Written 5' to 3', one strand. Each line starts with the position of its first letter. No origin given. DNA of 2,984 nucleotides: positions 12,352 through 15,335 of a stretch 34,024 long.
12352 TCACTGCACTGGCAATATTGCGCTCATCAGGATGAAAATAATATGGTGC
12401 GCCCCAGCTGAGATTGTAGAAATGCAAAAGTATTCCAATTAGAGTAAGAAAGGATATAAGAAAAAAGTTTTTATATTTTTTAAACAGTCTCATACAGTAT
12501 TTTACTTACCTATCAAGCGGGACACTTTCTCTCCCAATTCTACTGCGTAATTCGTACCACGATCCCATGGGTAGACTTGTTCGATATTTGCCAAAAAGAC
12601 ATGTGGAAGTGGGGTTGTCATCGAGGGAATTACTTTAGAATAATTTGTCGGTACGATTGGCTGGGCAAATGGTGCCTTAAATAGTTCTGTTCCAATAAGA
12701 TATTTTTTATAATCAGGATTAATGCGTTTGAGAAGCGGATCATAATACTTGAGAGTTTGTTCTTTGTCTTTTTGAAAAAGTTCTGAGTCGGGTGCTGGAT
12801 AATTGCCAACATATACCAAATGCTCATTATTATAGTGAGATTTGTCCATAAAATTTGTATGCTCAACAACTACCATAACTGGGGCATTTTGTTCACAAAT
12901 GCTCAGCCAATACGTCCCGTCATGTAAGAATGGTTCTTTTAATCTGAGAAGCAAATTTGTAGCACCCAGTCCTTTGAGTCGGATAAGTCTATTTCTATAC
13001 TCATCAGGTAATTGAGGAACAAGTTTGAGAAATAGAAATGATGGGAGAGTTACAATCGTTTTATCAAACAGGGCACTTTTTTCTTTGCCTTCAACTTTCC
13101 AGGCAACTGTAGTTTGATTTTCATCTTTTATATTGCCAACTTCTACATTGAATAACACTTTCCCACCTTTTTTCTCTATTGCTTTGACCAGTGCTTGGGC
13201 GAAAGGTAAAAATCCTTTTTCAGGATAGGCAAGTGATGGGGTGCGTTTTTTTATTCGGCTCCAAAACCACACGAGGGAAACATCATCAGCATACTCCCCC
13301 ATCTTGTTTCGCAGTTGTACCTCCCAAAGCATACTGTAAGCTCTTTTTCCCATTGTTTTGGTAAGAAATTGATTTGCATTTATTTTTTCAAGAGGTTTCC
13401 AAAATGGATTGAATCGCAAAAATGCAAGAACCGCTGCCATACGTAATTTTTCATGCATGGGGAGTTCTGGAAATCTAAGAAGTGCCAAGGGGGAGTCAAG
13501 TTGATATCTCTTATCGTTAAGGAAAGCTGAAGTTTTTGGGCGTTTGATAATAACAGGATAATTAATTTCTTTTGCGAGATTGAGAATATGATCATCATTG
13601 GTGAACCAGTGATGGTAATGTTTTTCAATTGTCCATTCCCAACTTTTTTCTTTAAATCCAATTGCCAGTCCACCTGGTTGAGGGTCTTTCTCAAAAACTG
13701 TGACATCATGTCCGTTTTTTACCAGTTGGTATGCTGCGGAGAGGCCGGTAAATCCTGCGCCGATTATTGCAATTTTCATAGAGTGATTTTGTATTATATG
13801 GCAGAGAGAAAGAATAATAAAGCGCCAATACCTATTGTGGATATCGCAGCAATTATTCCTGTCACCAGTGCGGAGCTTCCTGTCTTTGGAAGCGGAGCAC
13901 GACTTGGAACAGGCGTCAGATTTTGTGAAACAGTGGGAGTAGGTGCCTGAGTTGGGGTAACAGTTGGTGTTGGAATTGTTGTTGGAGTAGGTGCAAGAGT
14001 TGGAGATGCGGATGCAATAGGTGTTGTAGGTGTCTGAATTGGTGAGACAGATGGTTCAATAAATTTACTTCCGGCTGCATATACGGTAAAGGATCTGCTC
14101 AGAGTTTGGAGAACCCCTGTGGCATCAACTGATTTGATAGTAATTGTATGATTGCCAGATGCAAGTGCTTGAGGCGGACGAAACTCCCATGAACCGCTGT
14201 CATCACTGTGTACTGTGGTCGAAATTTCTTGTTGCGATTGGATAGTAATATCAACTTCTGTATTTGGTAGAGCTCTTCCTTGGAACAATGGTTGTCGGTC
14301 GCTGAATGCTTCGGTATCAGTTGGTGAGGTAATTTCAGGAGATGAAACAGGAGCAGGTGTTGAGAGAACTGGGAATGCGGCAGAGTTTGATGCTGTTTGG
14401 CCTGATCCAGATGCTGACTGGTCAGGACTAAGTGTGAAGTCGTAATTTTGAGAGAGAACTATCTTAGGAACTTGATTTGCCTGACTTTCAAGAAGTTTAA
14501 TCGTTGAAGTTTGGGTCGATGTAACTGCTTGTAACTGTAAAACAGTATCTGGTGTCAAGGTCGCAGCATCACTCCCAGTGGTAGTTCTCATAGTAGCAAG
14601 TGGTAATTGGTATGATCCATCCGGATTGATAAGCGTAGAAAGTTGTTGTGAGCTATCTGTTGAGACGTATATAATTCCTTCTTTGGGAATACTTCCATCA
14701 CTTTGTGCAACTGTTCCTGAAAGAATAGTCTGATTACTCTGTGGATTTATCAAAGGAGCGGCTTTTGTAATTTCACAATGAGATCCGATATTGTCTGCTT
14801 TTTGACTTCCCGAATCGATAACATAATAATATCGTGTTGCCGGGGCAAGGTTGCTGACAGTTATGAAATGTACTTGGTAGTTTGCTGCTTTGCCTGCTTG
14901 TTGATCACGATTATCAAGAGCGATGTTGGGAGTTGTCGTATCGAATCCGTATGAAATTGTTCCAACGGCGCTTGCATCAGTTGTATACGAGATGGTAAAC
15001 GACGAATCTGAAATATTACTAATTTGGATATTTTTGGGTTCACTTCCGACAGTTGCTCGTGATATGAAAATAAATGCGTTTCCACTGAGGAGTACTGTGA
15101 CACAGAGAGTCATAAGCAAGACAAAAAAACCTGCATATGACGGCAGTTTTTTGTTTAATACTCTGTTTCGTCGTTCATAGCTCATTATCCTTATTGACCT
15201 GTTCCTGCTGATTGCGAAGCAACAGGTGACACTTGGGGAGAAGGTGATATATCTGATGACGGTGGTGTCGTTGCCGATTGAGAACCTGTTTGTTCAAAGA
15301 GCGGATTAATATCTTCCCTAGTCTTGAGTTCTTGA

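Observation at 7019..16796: Nine-gene, gap-free minus-strand array joins PilN/PilO, an LPXTG stalk protein, three GT-C glycosyltransferases, a cyclase-fold hydrolase and a flavoprotein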

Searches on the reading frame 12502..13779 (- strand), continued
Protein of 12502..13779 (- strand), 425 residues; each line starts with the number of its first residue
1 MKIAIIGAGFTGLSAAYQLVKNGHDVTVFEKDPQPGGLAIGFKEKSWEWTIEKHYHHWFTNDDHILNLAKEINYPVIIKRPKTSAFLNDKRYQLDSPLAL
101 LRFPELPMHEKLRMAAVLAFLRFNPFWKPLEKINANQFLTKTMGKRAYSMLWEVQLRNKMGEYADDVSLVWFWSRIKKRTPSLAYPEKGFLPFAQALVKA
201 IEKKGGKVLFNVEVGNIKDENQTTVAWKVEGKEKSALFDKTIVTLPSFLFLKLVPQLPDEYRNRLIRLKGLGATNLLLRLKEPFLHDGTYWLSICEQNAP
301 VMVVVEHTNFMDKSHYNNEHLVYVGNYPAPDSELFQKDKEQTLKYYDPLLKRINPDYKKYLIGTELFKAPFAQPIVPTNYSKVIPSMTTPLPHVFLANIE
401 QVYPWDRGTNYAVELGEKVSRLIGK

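Call 62: search_protein_families(library=pfam, proteins=[L043:14859-16379:+, L055:12875-14428:+, L045:8342-9997:+, L045:6656-8317:+, L047:8355-10004:+, L052:8346-9959:+, L052:6703-8349:+, L056:8502-9977:+, L079:11353-12963:-], max_evalue=0.1)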
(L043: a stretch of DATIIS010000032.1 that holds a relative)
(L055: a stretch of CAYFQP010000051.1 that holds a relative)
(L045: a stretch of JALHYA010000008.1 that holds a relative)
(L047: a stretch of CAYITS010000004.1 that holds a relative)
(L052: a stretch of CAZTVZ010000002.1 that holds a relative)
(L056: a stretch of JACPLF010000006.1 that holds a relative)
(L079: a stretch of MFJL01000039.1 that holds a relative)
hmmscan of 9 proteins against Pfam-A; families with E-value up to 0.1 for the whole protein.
L043:14859-16379:+ (506 aa): 0 families

L055:12875-14428:+ (517 aa): 2 families
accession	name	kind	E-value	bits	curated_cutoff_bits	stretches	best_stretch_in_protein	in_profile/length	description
PF13231.12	PMT_2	-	2.8e-13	50.8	26.1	1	63-214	5-153/160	Dolichyl-phosphate-mannose-protein mannosyltransferase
PF11992.13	TgpA_N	-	0.00069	19.1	30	1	160-328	3-127/333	TgpA N-terminal domain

L045:8342-9997:+ (551 aa): 2 families
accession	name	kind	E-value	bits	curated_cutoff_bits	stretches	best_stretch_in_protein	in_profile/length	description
PF02366.24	PMT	-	2.2e-13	50.8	22.7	1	9-228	3-231/245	Dolichyl-phosphate-mannose-protein mannosyltransferase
PF13231.12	PMT_2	-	1.1e-10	42.4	26.1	1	64-222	2-153/160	Dolichyl-phosphate-mannose-protein mannosyltransferase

L045:6656-8317:+ (553 aa): 1 family
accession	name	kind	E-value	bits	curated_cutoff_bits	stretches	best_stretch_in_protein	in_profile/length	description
PF13231.12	PMT_2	-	3.3e-10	40.8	26.1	1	87-229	14-155/160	Dolichyl-phosphate-mannose-protein mannosyltransferase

L047:8355-10004:+ (549 aa): 3 families
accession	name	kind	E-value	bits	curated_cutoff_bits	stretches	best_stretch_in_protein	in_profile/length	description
PF13231.12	PMT_2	-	3.6e-16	60.2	26.1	1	67-219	4-157/160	Dolichyl-phosphate-mannose-protein mannosyltransferase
PF02366.24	PMT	-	8.8e-08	32.4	22.7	1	67-224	64-235/245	Dolichyl-phosphate-mannose-protein mannosyltransferase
PF24124.1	YphA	-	0.0075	16.4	28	1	100-190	14-104/198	YphA-like integral membrane protein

L052:8346-9959:+ (537 aa): 2 families
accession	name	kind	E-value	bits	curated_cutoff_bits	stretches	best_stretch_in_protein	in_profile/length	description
PF13231.12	PMT_2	-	6.6e-12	46.4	26.1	1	70-218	4-154/160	Dolichyl-phosphate-mannose-protein mannosyltransferase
PF02366.24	PMT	-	1.9e-06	28.1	22.7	1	14-220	5-226/245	Dolichyl-phosphate-mannose-protein mannosyltransferase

L052:6703-8349:+ (548 aa): 2 families
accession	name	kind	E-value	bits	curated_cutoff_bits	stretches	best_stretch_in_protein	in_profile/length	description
PF13231.12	PMT_2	-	1.6e-11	45.1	26.1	1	84-217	16-154/160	Dolichyl-phosphate-mannose-protein mannosyltransferase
PF02366.24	PMT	-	8.7e-07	29.2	22.7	1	14-170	3-169/245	Dolichyl-phosphate-mannose-protein mannosyltransferase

L056:8502-9977:+ (491 aa): 1 family
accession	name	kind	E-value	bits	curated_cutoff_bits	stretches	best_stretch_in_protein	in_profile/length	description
PF13231.12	PMT_2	-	0.00051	20.7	26.1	1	72-206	4-138/160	Dolichyl-phosphate-mannose-protein mannosyltransferase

L079:11353-12963:- (536 aa): 3 families
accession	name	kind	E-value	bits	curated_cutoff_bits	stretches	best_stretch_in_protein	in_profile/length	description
PF13231.12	PMT_2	-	1.2e-11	45.5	26.1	1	104-243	13-154/160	Dolichyl-phosphate-mannose-protein mannosyltransferase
PF02366.24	PMT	-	3.1e-05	24.1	22.7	1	39-249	5-231/245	Dolichyl-phosphate-mannose-protein mannosyltransferase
PF25436.1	BSD2_CRD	-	0.057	14.1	27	0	470-491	12-33/69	BSD2 cysteine rich domain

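Call 71: find_related_loci(query=L035:177-848:+, collection=metagenome_contigs, flank=10000)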
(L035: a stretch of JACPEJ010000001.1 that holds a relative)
Query L035:177-848:+ (223 aa) in metagenome_contigs; peptide patterns used: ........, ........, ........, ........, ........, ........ (x = any residue, [..] = any of these).
265 stretches matched a pattern, but none encodes a relative of the query by tblastn (E <= 1e-3).

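Call 74: find_related_loci(query=A7, collection=metagenome_contigs, flank=10000)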
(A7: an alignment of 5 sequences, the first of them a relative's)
Query A7 (215 aa) in metagenome_contigs; peptide patterns used: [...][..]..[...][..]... (x = any residue, [..] = any of these).
600 stretches matched a pattern (row limit reached: there are more); 75 encode a relative of the query (tblastn E <= 1e-3); 75 distinct loci.
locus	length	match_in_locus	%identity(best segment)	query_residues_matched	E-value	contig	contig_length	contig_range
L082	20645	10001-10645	100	1-215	4e-142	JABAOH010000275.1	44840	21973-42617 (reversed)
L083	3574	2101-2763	38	1-210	2e-38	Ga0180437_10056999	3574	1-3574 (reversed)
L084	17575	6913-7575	37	3-210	2e-36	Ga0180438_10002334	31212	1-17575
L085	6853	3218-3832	31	5-202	3e-30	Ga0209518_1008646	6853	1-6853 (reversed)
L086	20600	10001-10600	34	1-195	1e-28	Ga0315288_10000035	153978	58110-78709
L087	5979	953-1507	33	1-176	6e-28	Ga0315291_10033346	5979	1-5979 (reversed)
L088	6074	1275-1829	33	1-176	1e-27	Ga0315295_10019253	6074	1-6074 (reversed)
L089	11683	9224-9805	33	1-199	4e-27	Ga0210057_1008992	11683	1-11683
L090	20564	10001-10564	31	16-209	1e-26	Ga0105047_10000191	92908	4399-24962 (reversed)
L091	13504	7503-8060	32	10-209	2e-26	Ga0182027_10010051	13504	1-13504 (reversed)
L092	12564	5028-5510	37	32-196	1e-25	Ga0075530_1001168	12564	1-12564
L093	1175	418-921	34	14-186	3e-24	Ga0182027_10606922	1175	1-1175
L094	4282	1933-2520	32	1-202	1e-23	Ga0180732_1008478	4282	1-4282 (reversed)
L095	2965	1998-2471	31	31-192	3e-23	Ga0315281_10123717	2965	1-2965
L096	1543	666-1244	31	13-209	6e-23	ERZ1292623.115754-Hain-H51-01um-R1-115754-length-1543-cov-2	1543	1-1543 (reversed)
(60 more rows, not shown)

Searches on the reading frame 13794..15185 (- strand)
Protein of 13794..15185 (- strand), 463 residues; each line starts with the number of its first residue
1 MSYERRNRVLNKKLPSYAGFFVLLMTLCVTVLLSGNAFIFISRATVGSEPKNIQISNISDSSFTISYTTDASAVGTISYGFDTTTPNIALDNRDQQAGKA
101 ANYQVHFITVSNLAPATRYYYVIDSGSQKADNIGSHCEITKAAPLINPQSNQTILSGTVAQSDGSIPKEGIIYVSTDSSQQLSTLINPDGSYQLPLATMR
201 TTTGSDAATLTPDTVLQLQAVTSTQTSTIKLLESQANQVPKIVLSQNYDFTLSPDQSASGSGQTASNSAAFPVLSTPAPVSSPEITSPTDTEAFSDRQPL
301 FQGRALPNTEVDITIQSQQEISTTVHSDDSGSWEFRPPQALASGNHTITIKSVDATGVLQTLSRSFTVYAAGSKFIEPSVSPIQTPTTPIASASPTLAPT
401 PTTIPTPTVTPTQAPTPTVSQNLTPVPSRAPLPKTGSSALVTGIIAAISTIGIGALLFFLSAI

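Call 4: search_protein_families(library=pfam, proteins=[window:13794-15185:-], max_evalue=0.1)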
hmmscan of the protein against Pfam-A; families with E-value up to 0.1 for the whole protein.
window:13794-15185:- (463 aa): 4 families
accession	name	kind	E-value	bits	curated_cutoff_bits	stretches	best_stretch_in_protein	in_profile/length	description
PF19077.6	Big_13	-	3.7e-11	43.8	27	1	295-368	25-100/102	Bacterial Ig-like domain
PF16656.11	Pur_ac_phosph_N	-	7e-07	30.2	30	1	50-127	1-82/93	Purple acid Phosphatase, N-terminal domain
PF00041.27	fn3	-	0.0027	18.3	25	1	48-125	1-68/84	Fibronectin type III domain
PF04860.17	Phage_portal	-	0.037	13.7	39.1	1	7-70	38-104/321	Phage portal protein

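Call 5: search_protein_families(library=ncbifam, proteins=[window:13794-15185:-], max_evalue=0.01)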
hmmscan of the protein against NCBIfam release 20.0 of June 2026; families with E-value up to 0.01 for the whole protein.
window:13794-15185:- (463 aa): 2 families
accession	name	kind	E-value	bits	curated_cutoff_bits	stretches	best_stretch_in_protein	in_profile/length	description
NF033510.3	Ca_tandemer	repeat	1.2e-07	32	50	1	279-358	17-94/96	Ca2+-stabilized repeat-containing adhesin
NF040520.1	Ig_like_BLP2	equivalog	7.3e-06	24.4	750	1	295-370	536-609/730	Ig-like repeat protein Blp2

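Call 10: find_encoding_contigs(protein=window:13794-15185:-, flank=10000, max_places=6)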
Protein window:13794-15185:- (463 aa): no gene with exactly this product is on record in the collection.

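Call 20: find_homologous_proteins(query=window:14031-15185:-, max_evalue=0.001)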
Query window:14031-15185:- (385 aa): 179 proteins with E <= 0.001 among 5241 candidates; the best 120 are listed.
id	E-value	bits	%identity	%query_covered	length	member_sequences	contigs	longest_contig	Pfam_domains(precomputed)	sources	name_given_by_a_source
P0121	3.6e-241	818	100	100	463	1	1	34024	PF19077.7,PF16656.12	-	-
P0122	6.0e-199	679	82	99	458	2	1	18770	PF19077.7,PF16656.12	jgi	jgi:hypothetical protein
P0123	5.1e-196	669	83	99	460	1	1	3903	PF19077.7,PF16656.12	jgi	jgi:hypothetical protein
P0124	1.7e-172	592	73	99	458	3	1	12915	PF19077.7,PF16656.12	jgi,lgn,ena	-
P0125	4.8e-171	587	73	99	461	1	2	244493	PF19077.7,PF16656.12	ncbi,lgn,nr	ncbi:MAG TPA: Ig-like domain-containing protein [Candidatus Saccharimonadales bacterium]|nr:Ig-like 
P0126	1.3e-170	586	74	98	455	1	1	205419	PF19077.7,PF16656.12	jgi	jgi:Big-like domain-containing protein/purple acid phosphatase-like protein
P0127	2.6e-170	585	72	100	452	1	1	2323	PF19077.7,PF16656.12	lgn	-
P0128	5.4e-170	584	72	99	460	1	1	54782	PF19077.7,PF16656.12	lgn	-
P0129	1.0e-167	576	72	99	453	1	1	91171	PF19077.7,PF16656.12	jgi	-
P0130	3.6e-165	568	70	98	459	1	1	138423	PF19077.7,PF16656.12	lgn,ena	-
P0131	1.9e-162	559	69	100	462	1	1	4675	PF19077.7,PF16656.12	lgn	-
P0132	2.5e-160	552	69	99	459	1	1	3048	PF19077.7,PF16656.12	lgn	-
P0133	7.3e-160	550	68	98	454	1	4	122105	PF19077.7,PF16656.12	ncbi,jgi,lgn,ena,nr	ncbi:MAG TPA: Ig-like domain-containing protein [Candidatus Acidoferrales bacterium]|nr:Ig-like doma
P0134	1.4e-159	549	69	99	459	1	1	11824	PF13620.13,PF19077.7,PF16656.12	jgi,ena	-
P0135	2.3e-158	545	70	98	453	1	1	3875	PF19077.7,PF16656.12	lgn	-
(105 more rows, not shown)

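Call 52: predict_structure(alignment_id=A5)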
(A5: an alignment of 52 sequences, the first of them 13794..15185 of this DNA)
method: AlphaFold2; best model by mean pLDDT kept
length: 463 residues; sequences in the alignment: 52
mean_pLDDT: 80.0   pTM: 0.52
mean pLDDT of the five models: 80.0, 79.9, 79.0, 78.6, 77.4
residues with pLDDT >= 90: 262; 70-90: 79; 50-70: 26; < 50: 96
segments of 3 or more residues with pLDDT < 50: 1-5, 36-45, 256-273, 376-437
pLDDT, mean of each block of 10 residues (from residue 1): 48 64 83 55 64 96 97 96 92 96 98 97 94 86 89 95 94 97 97 97 94 97 95 96 93 53 40 61 93 92 97 96 97 97 96 93 95 54 40 36 40 39 39 49 79 85 74
secondary structure, 60 per line:
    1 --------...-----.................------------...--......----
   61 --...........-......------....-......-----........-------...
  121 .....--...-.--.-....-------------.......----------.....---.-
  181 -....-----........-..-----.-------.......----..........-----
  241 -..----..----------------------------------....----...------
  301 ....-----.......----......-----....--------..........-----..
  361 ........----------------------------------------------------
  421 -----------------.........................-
elements in order: H17-33 E51-56 E63-73 E75-80 E87-90 H92-97 E103-110 E118-125 E128-130 E137-140 E154-160 E171-175 E182-185 E191-195 E215-221 E226-232 E284-287 E292-294 E301-304 E310-316 E321-326 E332-335 E344-353 E359-368 H438-462

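Call 55: fold_search(model_id=the predicted structure, library=pdb)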
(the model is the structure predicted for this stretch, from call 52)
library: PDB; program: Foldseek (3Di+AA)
matches with E <= 10: 1743; with E <= 0.001: 242
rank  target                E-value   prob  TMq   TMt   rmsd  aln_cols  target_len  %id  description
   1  5e53_B                1.4e-09  1.00  0.16  0.23  21.6       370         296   12  Crystal structure of chicken CNTN1 FN1-FN3 domains (released 2016-08-31)
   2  7mrk_D                4.0e-09  1.00  0.17  0.25  21.7       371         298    9  Chicken CNTN4 APP complex (released 2022-01-05)
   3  5e4s                  7.6e-09  1.00  0.15  0.23  21.1       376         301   10  Crystal structure of mouse CNTN4 FN1-FN3 domains (released 2016-08-31)
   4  7mrs_A                1.1e-08  1.00  0.15  0.22  21.0       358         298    9  Zebrafish CNTN4 APPb complex (released 2022-01-05)
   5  7mrq                  1.4e-08  1.00  0.15  0.23  23.0       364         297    7  Chicken CNTN4 FN1-FN3 domains with T751A, V752A, Y781A, E786A mutations (released 2022-01-05)
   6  5e53_C                1.8e-08  1.00  0.15  0.23  20.2       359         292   11  Crystal structure of chicken CNTN1 FN1-FN3 domains (released 2016-08-31)
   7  5e55_A                2.6e-08  1.00  0.16  0.23  19.9       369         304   10  Crystal structure of mouse CNTN6 FN1-FN3 domains (released 2016-08-31)
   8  5e55_B                3.2e-08  1.00  0.16  0.23  20.2       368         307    9  Crystal structure of mouse CNTN6 FN1-FN3 domains (released 2016-08-31)
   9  7mro                  4.9e-08  1.00  0.15  0.22  21.0       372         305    9  Zebrafish CNTN4 FN1-FN3 domains (released 2022-01-05)
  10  7mrn_A                7.5e-08  1.00  0.16  0.24  20.9       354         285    8  Mouse CNTN5 APP complex (released 2022-01-05)
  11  5e7l                  9.3e-08  1.00  0.15  0.21  21.5       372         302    9  Crystal structure of mouse CNTN2 FN1-FN3 domains (released 2016-08-31)
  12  6xi3                  1.4e-07  1.00  0.17  0.20  25.8       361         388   13  Crystal structure of tetra-tandem repeat in extending region of large adhesion protein (released 2020-10-14)
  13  6xay_C                1.5e-07  1.00  0.15  0.23  20.6       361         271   10  Structure of a fragment of human fibronectin containing the 10th, 11th and 12th type III domains (released 2021-06-09)
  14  5e4q                  3.0e-07  1.00  0.13  0.21  19.8       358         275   11  Crystal structure of mouse CNTN3 FN1-FN3 domains (released 2016-08-31)
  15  6xay_B                3.4e-07  1.00  0.16  0.26  22.2       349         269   10  Structure of a fragment of human fibronectin containing the 10th, 11th and 12th type III domains (released 2021-06-09)
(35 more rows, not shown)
